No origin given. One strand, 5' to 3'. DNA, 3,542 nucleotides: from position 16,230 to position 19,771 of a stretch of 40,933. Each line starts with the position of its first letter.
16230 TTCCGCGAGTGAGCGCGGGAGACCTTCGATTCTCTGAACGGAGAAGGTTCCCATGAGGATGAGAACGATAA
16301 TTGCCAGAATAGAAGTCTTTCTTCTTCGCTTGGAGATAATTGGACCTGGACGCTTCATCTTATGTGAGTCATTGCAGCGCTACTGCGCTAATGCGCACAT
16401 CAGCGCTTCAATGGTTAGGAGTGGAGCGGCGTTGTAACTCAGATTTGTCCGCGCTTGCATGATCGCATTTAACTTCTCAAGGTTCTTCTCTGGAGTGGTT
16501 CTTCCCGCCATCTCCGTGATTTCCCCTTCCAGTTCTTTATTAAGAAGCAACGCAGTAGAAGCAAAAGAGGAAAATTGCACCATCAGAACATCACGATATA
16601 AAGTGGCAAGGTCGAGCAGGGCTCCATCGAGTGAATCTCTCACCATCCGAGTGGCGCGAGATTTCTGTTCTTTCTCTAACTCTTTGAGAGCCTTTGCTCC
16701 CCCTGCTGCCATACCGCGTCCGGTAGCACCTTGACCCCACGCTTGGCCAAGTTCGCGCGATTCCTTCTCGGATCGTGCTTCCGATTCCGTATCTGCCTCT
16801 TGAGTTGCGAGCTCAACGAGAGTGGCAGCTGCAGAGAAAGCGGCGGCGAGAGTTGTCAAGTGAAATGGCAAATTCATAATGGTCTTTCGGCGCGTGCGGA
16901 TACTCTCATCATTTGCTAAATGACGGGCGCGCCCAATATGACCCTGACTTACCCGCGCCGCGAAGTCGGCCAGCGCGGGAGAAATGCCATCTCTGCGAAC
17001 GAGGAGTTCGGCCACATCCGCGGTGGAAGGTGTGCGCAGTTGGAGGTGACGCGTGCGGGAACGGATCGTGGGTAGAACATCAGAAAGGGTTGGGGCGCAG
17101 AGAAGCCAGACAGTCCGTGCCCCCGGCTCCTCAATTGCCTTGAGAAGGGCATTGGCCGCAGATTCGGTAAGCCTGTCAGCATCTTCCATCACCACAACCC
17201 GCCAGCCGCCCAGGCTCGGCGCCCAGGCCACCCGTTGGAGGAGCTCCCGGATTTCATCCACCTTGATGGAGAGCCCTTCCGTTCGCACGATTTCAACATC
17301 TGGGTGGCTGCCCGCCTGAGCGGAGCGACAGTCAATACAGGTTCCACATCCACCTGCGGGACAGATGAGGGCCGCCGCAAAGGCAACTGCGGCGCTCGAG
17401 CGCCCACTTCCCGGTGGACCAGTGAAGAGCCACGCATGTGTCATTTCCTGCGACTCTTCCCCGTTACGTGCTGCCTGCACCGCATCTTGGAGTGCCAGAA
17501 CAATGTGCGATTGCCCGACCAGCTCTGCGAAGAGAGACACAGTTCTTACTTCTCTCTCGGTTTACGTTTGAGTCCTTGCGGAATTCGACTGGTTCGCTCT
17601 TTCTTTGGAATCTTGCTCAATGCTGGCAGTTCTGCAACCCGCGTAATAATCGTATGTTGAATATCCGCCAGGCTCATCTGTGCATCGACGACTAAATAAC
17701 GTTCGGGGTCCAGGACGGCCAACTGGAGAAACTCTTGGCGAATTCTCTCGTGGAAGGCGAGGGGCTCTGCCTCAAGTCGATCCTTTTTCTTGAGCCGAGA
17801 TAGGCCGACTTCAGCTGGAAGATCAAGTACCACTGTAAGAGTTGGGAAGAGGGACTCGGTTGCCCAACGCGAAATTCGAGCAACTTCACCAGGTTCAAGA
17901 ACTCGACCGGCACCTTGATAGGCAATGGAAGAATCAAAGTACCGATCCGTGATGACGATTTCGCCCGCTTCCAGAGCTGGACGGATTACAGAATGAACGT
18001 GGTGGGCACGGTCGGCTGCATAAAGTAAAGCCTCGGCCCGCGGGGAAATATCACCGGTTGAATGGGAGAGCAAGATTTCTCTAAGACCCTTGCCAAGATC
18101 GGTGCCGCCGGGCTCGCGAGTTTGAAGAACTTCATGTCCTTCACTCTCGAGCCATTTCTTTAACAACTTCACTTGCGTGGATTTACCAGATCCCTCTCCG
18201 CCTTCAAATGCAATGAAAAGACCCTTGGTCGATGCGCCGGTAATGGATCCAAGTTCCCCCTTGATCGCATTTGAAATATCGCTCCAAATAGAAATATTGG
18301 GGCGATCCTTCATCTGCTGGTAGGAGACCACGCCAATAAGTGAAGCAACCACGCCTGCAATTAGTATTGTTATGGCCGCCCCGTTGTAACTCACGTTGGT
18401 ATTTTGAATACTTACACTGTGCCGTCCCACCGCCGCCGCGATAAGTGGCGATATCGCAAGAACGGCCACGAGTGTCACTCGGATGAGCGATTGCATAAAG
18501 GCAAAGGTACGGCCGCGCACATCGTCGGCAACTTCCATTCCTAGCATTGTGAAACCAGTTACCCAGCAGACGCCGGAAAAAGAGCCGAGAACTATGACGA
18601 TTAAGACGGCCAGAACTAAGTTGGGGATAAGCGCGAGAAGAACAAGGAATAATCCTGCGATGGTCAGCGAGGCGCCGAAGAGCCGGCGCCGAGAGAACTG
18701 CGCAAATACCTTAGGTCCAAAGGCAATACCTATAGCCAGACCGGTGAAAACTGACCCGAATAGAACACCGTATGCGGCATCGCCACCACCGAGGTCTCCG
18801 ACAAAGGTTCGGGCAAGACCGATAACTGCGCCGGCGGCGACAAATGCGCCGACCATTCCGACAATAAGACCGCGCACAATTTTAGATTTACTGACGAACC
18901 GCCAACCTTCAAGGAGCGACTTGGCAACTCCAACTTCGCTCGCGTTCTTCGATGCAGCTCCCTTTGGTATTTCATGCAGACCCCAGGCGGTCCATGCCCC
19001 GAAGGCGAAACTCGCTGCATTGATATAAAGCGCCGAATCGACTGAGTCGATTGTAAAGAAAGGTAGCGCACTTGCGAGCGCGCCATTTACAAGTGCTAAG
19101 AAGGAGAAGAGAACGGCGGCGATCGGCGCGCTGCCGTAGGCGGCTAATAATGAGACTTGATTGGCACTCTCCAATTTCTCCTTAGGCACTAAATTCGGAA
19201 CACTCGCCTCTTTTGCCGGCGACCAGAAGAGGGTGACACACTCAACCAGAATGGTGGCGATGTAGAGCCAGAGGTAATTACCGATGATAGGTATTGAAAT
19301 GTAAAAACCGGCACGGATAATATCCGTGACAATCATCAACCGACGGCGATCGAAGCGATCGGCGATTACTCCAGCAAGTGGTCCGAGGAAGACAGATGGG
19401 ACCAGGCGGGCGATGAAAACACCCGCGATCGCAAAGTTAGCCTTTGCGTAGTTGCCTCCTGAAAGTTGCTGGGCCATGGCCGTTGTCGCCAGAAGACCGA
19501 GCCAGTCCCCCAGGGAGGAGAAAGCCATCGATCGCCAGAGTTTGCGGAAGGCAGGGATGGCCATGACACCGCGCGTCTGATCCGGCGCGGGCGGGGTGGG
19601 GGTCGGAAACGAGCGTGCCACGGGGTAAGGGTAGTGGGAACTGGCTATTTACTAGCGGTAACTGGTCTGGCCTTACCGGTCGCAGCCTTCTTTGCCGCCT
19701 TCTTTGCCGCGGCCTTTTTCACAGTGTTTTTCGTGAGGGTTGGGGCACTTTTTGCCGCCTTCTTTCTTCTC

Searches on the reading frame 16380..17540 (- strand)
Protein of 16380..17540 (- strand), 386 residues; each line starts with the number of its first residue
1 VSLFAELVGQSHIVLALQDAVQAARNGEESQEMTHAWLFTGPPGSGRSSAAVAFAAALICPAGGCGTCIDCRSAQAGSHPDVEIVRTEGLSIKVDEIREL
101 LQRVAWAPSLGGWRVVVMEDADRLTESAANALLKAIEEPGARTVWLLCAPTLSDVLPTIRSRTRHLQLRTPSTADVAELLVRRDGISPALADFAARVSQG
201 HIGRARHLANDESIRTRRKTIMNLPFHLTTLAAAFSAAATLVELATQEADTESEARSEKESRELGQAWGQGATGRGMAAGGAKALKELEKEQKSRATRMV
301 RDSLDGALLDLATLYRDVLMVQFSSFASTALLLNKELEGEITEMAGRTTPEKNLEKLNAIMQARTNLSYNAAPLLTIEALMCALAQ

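Call 19: search_protein_families(library=pfam, proteins=[window:16380-17540:-], max_evalue=0.00001)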
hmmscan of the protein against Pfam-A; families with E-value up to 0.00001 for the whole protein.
window:16380-17540:- (386 aa): 1 family
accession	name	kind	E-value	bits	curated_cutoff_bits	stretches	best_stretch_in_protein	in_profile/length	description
PF13177.12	DNA_pol3_delta2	-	3.8e-44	150.9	27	1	20-170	5-159/161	DNA polymerase III, delta subunit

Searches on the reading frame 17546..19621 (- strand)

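Call 19: search_protein_families(library=pfam, proteins=[window:17546-19621:-], max_evalue=0.00001)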
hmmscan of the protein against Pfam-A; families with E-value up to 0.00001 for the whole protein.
window:17546-19621:- (691 aa): 4 families
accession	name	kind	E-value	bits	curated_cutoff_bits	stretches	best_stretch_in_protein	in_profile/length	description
PF02223.23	Thymidylate_kin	-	8.3e-46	156.4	27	1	472-658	1-185/185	Thymidylate kinase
PF05977.19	MFS_3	-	1e-20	74.1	27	1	21-436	8-400/524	Transmembrane secretion effector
PF07690.21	MFS_1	-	4.5e-15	55.9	33.4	2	33-275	6-230/347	Major Facilitator Superfamily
PF13347.12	MFS_2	-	1.5e-06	27.4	27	1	68-372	38-350/427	MFS/sugar transport protein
